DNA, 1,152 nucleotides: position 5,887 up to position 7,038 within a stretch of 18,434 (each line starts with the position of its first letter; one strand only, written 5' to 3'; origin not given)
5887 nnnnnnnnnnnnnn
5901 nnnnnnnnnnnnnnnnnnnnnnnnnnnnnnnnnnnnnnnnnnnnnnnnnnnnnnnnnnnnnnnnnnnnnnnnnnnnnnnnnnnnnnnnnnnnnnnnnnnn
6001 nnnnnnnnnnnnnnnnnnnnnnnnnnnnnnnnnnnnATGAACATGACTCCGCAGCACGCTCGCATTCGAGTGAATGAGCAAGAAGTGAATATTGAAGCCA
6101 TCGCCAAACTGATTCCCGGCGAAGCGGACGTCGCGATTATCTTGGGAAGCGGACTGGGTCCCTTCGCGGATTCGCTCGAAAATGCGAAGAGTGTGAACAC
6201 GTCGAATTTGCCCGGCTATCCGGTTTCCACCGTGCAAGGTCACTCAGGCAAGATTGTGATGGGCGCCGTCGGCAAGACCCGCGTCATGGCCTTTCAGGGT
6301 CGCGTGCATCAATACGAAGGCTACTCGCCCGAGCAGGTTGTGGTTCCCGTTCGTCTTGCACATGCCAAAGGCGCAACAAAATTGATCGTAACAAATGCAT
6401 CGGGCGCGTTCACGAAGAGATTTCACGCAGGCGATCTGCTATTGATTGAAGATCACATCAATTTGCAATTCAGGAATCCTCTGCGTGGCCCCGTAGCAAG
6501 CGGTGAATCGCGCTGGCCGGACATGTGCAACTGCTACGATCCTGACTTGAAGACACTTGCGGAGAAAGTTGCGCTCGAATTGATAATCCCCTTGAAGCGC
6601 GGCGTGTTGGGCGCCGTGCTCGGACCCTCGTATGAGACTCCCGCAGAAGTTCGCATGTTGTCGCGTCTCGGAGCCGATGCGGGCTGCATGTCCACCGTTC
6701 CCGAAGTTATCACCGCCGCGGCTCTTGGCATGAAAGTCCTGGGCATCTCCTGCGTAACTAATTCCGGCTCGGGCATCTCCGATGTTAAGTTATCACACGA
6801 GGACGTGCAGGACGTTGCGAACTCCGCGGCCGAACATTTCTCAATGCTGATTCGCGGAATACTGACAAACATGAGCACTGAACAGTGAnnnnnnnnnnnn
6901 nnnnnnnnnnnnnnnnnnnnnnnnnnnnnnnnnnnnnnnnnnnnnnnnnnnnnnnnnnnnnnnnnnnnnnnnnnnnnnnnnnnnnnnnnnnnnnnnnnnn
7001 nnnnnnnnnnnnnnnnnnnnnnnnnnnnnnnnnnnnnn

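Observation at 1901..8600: A co-localised nucleoside and extracellular-DNA scavenging gene set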

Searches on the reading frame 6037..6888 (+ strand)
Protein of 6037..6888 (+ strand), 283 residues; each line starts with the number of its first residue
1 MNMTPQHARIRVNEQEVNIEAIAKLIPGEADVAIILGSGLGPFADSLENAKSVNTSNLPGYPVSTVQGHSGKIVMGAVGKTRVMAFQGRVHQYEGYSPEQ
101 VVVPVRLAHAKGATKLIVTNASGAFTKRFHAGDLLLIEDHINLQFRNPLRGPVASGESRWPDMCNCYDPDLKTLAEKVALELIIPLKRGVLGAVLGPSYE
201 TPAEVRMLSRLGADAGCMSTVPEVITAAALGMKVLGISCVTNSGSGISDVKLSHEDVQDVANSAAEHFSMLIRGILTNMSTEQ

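Call 4: search_protein_families(library=pfam, proteins=[window:6037-6888:+], max_evalue=0.01)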
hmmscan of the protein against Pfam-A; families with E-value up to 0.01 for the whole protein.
window:6037-6888:+ (283 aa): 1 family
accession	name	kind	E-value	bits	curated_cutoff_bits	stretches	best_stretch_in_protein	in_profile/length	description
PF01048.26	PNP_UDP_1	-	1.1e-46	159.6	25.1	1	32-276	2-232/233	Phosphorylase superfamily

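Call 5: search_protein_families(library=ncbifam, proteins=[window:6037-6888:+], max_evalue=0.01)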
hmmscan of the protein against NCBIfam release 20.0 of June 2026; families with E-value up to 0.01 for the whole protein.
window:6037-6888:+ (283 aa): 10 families
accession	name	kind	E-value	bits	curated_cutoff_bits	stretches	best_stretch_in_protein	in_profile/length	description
NF006054.0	PRK08202.1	equivalog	1.8e-94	316.3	218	1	17-278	10-273/274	purine-nucleoside phosphorylase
TIGR01697.1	PNPH-PUNA-XAPA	subfamily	7.1e-85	284.3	197.1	1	31-276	1-246/247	inosine/guanosine/xanthosine phosphorylase family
TIGR01700.1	PNPH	equivalog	1.8e-84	283.1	293.35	1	31-276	1-248/249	purine nucleoside phosphorylase I, inosine and guanosine-specific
TIGR01698.1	PUNP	equivalog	1.6e-73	247.2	302.6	1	31-275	1-243/245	purine-nucleoside phosphorylase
TIGR01699.1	XAPA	equivalog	1e-58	198.8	370.9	1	32-276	2-247/248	xanthosine phosphorylase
TIGR01694.1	MTAP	equivalog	5.8e-16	58.6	274.85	1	33-275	3-237/240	S-methyl-5'-thioadenosine phosphorylase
NF006599.0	PRK09136.1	equivalog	1.2e-14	54.1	223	1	63-276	26-244/247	S-methyl-5'-thioinosine phosphorylase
NF006334.0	PRK08564.1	equivalog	2.2e-12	46.7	382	1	29-280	7-251/267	S-methyl-5'-thioadenosine phosphorylase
NF005876.0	PRK07823.1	equivalog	2.3e-10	40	306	1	29-280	5-246/267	S-methyl-5'-thioadenosine phosphorylase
NF006492.0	PRK08931.1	equivalog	1.9e-08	34.1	437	1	31-282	5-250/291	S-methyl-5'-thioadenosine phosphorylase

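Call 12: find_encoding_contigs(protein=window:6037-6888:+, flank=10000, max_places=10)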
Protein window:6037-6888:+ (283 aa): no gene with exactly this product is on record in the collection.

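Call 23: find_homologous_proteins(query=window:6037-6888:+, max_evalue=1e-40)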
Query window:6037-6888:+ (283 aa): 7962 proteins with E <= 1e-40 among 8000 candidates; the best 120 are listed.
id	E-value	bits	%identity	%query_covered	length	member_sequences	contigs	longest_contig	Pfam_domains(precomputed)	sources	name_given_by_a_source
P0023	5.3e-181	618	100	99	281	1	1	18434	PF01048.27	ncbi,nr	ncbi:purine-nucleoside phosphorylase [bacterium]|nr:purine-nucleoside phosphorylase [bacterium]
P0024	1.5e-154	531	86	99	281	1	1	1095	PF01048.27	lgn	-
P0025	2.1e-125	436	70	97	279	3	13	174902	PF01048.27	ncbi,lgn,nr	ncbi:purine-nucleoside phosphorylase [bacterium]|nr:purine-nucleoside phosphorylase [bacterium]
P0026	1.2e-123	430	74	94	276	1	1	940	PF01048.27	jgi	jgi:purine-nucleoside phosphorylase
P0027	3.3e-123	428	71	96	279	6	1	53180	PF01048.27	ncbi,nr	ncbi:MAG: purine-nucleoside phosphorylase [bacterium]|nr:purine-nucleoside phosphorylase [bacterium]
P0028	5.5e-122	424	70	96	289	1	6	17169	PF01048.27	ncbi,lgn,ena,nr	ncbi:MAG: purine-nucleoside phosphorylase [Calditrichaeota bacterium]|nr:purine-nucleoside phosphory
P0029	5.6e-122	424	72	94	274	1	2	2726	PF01048.27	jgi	-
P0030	5.8e-122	424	70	98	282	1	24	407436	PF01048.27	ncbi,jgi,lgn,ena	-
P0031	1.1e-121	423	70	99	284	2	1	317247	PF01048.27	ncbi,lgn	-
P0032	6.0e-121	421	72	93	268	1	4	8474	PF01048.27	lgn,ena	-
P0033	1.0e-120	420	69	97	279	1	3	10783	PF01048.27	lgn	-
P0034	2.2e-119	416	69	97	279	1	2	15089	PF01048.27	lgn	-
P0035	3.5e-119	415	71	96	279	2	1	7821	PF01048.27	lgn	-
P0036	3.6e-119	415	68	98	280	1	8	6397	PF01048.27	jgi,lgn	-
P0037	4.1e-119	415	73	94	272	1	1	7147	PF01048.27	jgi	jgi:purine-nucleoside phosphorylase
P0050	1.1e-112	394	68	98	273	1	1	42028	PF01048.27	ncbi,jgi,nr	ncbi:purine-nucleoside phosphorylase [candidate division KSB1 bacterium]|nr:MAG: purine-nucleoside p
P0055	3.0e-111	389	65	96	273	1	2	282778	PF01048.27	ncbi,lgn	-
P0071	7.3e-109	381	66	94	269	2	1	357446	PF01048.27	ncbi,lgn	ncbi:MAG TPA: purine-nucleoside phosphorylase [bacterium]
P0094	8.7e-100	352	65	92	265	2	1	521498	PF01048.27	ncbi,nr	ncbi:purine-nucleoside phosphorylase [candidate division KSB1 bacterium]|nr:purine-nucleoside phosph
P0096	6.2e-99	349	62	94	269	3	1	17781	PF01048.27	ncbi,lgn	ncbi:MAG: purine-nucleoside phosphorylase [Calditrichota bacterium]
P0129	7.6e-79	283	55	89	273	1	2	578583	PF01048.27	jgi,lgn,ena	-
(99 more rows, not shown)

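Call 25: find_encoding_contigs(protein=P0050, flank=10000, max_places=1)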
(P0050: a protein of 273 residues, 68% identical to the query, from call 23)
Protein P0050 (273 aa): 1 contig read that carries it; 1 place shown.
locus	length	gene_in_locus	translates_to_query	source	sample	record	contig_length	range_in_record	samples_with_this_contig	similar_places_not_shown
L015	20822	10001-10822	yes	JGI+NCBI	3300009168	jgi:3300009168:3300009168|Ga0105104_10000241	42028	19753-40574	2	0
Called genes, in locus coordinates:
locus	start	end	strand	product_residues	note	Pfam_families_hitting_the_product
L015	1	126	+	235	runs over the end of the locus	-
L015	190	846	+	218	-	-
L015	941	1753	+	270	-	PF18962:Por_Secre_tail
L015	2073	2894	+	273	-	-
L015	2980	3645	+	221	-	-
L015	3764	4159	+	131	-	PF00383:dCMP_cyt_deam_1, PF08211:dCMP_cyt_deam_2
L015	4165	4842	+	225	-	PF00485:PRK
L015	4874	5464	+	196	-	PF07617:DUF1579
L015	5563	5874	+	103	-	PF01909:NTP_transf_2, PF18765:Polbeta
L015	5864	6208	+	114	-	PF01934:HepT-like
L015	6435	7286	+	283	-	PF18780:HNH_repeat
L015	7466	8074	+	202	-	PF00265:TK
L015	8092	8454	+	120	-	PF05635:23S_rRNA_IVP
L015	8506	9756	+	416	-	PF01773:Nucleos_tra2_N, PF07670:Gate, PF07662:Nucleos_tra2_C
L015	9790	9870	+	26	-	-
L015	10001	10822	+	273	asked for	PF01048:PNP_UDP_1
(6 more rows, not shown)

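Call 26: find_encoding_contigs(protein=P0071, flank=10000, max_places=1)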
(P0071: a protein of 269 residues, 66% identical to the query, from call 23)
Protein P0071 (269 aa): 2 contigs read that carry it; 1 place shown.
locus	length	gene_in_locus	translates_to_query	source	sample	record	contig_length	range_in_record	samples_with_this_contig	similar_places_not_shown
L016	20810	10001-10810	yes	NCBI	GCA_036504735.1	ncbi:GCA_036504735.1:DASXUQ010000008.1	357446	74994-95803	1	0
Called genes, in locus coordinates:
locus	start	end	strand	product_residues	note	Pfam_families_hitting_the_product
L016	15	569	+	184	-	PF07617:DUF1579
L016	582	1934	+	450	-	PF13576:Pentapeptide_3 (faint), PF13599:Pentapeptide_4, PF00805:Pentapeptide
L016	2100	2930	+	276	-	PF03976:PPK2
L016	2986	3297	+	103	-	PF01909:NTP_transf_2, PF18765:Polbeta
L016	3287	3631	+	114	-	PF01934:HepT-like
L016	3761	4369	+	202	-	PF00265:TK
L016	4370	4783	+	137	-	-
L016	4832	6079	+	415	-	PF01773:Nucleos_tra2_N, PF07670:Gate, PF07662:Nucleos_tra2_C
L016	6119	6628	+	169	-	-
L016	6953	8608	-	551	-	PF00916:Sulfate_transp, PF16983:MFS_MOT1, PF01740:STAS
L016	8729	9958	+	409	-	-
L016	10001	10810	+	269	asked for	PF01048:PNP_UDP_1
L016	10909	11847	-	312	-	PF13442:Cytochrome_CBB3 (faint), PF00034:Cytochrom_C (faint)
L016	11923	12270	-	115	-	-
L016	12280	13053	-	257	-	-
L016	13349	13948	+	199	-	-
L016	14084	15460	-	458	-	PF18962:Por_Secre_tail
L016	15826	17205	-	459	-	PF18962:Por_Secre_tail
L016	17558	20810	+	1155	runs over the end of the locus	PF00069:Pkinase, PF07714:PK_Tyr_Ser-Thr, PF13428:TPR_14 (faint), PF10602:RPN7 (faint), PF07719:TPR_2 (faint), PF13176:TPR_7 (faint), PF17874:TPR_MalT, PF13424:TPR_12, +2 more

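Call 27: find_encoding_contigs(protein=P0055, flank=10000, max_places=1)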
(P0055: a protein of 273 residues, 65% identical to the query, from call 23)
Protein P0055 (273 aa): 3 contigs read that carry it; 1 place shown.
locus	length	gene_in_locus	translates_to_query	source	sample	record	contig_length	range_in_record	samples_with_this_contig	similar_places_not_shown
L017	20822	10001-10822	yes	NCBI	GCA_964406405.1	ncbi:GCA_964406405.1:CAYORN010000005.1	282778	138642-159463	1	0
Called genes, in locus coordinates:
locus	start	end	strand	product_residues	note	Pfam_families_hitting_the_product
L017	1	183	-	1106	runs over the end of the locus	PF00082:Peptidase_S8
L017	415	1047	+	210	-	-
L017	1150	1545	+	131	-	PF00383:dCMP_cyt_deam_1, PF08211:dCMP_cyt_deam_2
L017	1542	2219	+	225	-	PF00485:PRK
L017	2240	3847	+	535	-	-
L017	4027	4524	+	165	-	PF07617:DUF1579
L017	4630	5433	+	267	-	PF00583:Acetyltransf_1 (weak)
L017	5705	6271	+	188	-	PF00265:TK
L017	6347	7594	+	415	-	PF01773:Nucleos_tra2_N, PF07670:Gate, PF07662:Nucleos_tra2_C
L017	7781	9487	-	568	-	PF00916:Sulfate_transp, PF01740:STAS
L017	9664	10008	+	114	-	-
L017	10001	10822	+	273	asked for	PF01048:PNP_UDP_1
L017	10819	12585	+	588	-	-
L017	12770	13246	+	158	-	PF02151:UVR (weak)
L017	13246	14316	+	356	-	PF00217:ATP-gua_Ptrans, PF27454:McsB_C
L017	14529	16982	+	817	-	PF02861:Clp_N, PF00004:AAA, PF13191:AAA_16 (weak), PF17871:AAA_lid_9, PF07724:AAA_2, PF00004:AAA, PF07728:AAA_5, PF10431:ClpB_D2-small, +4 more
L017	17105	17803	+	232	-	-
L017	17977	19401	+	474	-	PF18962:Por_Secre_tail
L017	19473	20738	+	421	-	-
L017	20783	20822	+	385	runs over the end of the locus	PF13620:CarboxypepD_reg (faint)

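Call 29: find_encoding_contigs(protein=P0094, flank=10000, max_places=1)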
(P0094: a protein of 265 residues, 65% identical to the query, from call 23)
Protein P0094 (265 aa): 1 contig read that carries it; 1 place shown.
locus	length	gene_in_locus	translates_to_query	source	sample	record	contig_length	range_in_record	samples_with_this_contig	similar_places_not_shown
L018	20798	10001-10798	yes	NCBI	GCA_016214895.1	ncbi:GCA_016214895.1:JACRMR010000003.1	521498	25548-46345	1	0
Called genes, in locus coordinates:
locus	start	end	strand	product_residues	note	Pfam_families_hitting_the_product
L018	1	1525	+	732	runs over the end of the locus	-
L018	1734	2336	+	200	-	PF00265:TK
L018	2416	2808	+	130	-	PF05635:23S_rRNA_IVP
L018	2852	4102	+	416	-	PF01773:Nucleos_tra2_N, PF07670:Gate, PF07662:Nucleos_tra2_C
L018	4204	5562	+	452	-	PF03150:CCP_MauG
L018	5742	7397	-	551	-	PF00916:Sulfate_transp, PF01740:STAS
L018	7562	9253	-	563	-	PF00916:Sulfate_transp, PF01740:STAS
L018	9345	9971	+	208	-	-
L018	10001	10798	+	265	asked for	PF01048:PNP_UDP_1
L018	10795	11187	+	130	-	PF05635:23S_rRNA_IVP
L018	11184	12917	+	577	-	PF07494:Reg_prop (faint)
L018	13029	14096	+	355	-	PF16215:DUF4876 (faint), PF18962:Por_Secre_tail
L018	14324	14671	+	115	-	-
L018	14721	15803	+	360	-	PF00217:ATP-gua_Ptrans, PF27454:McsB_C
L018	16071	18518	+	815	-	PF02861:Clp_N, PF00004:AAA, PF13191:AAA_16 (weak), PF17871:AAA_lid_9, PF00004:AAA, PF07724:AAA_2, PF07728:AAA_5, PF10431:ClpB_D2-small, +4 more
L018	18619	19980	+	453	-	PF18962:Por_Secre_tail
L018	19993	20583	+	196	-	-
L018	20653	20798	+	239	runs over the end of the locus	PF13860:FlgD_ig (weak), PF18962:Por_Secre_tail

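Call 30: find_encoding_contigs(protein=P0129, flank=10000, max_places=1)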
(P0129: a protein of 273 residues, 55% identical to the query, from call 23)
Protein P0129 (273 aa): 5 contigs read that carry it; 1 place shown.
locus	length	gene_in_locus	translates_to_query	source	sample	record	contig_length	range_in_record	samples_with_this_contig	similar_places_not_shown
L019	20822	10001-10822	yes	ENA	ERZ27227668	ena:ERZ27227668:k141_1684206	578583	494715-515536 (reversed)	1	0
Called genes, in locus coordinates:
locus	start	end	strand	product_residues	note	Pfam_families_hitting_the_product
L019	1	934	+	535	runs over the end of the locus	PF18962:Por_Secre_tail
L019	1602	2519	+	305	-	-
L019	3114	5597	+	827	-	PF18962:Por_Secre_tail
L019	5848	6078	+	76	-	-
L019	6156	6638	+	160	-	PF08211:dCMP_cyt_deam_2, PF00383:dCMP_cyt_deam_1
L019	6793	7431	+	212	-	PF00485:PRK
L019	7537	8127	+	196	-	PF00265:TK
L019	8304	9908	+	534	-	PF01773:Nucleos_tra2_N, PF07670:Gate, PF07662:Nucleos_tra2_C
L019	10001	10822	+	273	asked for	PF01048:PNP_UDP_1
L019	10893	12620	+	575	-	PF07494:Reg_prop (faint)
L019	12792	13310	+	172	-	PF00932:LTD, PF16215:DUF4876 (weak)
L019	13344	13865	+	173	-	PF13860:FlgD_ig, PF18962:Por_Secre_tail (weak)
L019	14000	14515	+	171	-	PF02151:UVR (weak)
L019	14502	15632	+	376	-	PF00217:ATP-gua_Ptrans, PF27454:McsB_C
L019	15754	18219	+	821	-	PF02861:Clp_N, PF13191:AAA_16 (weak), PF00004:AAA, PF17871:AAA_lid_9, PF00004:AAA, PF07724:AAA_2, PF07728:AAA_5, PF10431:ClpB_D2-small, +6 more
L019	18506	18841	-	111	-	PF11950:DUF3467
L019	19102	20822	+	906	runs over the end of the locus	PF02739:5_3_exonuc_N, PF01367:5_3_exonuc, PF01612:DNA_pol_A_exo1, PF22619:DNA_polI_exo1, PF00476:DNA_pol_A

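Call 31: find_encoding_contigs(protein=P0096, flank=10000, max_places=1)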
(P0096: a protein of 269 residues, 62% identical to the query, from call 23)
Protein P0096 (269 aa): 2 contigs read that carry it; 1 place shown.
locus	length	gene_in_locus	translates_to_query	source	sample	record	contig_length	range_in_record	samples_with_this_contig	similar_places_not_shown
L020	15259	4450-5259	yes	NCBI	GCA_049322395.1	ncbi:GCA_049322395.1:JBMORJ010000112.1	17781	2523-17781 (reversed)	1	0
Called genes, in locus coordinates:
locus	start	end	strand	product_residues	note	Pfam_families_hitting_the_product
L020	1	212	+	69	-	PF01934:HepT-like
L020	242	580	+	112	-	PF07883:Cupin_2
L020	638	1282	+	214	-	-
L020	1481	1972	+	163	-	-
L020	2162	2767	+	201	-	PF00265:TK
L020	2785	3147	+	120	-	PF05635:23S_rRNA_IVP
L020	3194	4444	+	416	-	PF01773:Nucleos_tra2_N, PF07670:Gate, PF07662:Nucleos_tra2_C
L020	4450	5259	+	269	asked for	PF01048:PNP_UDP_1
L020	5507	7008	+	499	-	PF07494:Reg_prop (faint)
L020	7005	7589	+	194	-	PF13302:Acetyltransf_3, PF00583:Acetyltransf_1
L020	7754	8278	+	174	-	-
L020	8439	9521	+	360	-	PF00217:ATP-gua_Ptrans, PF27454:McsB_C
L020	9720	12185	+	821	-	PF02861:Clp_N, PF00004:AAA, PF13191:AAA_16 (weak), PF17871:AAA_lid_9, PF00158:Sigma54_activat (weak), PF07724:AAA_2, PF07728:AAA_5, PF10431:ClpB_D2-small, +4 more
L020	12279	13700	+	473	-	PF18962:Por_Secre_tail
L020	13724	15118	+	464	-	PF18962:Por_Secre_tail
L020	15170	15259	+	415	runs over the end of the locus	PF18962:Por_Secre_tail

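Call 34: search_protein_families(library=pfam, proteins=[L018:9345-9971:+, L016:8729-9958:+, L017:9664-10008:+, L016:6119-6628:+], max_evalue=1)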
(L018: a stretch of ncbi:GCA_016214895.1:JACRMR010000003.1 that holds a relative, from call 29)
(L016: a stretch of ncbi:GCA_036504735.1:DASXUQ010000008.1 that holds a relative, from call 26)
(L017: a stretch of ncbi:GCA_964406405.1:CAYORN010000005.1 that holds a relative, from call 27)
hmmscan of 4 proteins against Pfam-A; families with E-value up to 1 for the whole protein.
L018:9345-9971:+ (208 aa): 1 family
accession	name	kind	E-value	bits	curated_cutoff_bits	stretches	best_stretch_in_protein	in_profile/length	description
PF02223.23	Thymidylate_kin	-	0.00027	21.1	27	1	91-124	83-116/185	Thymidylate kinase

L016:8729-9958:+ (409 aa): 2 families
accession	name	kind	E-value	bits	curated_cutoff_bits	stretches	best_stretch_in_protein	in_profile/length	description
PF04471.18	Mrr_cat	-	0.00021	21.8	21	1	15-145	3-115/115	Restriction endonuclease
PF06755.17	CbtA_toxin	-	0.028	14.9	25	1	368-395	33-60/112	CbtA_toxin of type IV toxin-antitoxin system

L017:9664-10008:+ (114 aa): 1 family
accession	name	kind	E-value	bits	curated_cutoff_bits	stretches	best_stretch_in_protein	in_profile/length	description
PF07885.22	Ion_trans_2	-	0.28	11.5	22.5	0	48-97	24-74/79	Ion channel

L016:6119-6628:+ (169 aa): 0 families

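Call 58: find_related_loci(query=A4, collection=metagenome_contigs, flank=8000)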
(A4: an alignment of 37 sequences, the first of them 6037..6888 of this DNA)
Query A4 (283 aa) in metagenome_contigs; peptide patterns used: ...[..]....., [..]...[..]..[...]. (x = any residue, [..] = any of these).
600 stretches matched a pattern (row limit reached: there are more); 591 encode a relative of the query (tblastn E <= 1e-3); the best 80 are kept; 80 distinct loci.
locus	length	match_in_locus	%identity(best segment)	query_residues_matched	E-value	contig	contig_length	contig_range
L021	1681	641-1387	53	32-279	3e-83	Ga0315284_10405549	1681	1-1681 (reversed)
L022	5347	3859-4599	52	31-276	1e-77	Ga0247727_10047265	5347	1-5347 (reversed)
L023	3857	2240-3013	48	22-279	3e-75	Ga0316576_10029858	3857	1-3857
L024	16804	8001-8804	47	11-280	3e-73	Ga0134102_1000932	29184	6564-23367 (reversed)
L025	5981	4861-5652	46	11-276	8e-73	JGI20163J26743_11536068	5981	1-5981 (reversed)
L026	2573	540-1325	47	12-276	1e-72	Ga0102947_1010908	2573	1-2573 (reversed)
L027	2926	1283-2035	46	32-281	3e-72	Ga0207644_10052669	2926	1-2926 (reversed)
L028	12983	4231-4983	46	32-281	2e-71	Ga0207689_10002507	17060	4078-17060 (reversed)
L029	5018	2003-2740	47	32-276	6e-71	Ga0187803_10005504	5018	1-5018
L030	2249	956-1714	49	28-279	3e-72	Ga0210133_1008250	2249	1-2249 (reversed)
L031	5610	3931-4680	47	32-280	3e-70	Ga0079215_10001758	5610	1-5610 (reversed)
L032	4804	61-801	47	31-276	2e-70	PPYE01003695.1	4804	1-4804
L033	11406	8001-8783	46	20-279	2e-70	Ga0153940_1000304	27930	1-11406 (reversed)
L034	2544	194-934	47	31-276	3e-71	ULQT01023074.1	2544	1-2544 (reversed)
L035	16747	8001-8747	47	32-279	8e-70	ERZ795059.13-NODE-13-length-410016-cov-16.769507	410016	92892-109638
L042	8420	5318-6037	48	32-272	1e-68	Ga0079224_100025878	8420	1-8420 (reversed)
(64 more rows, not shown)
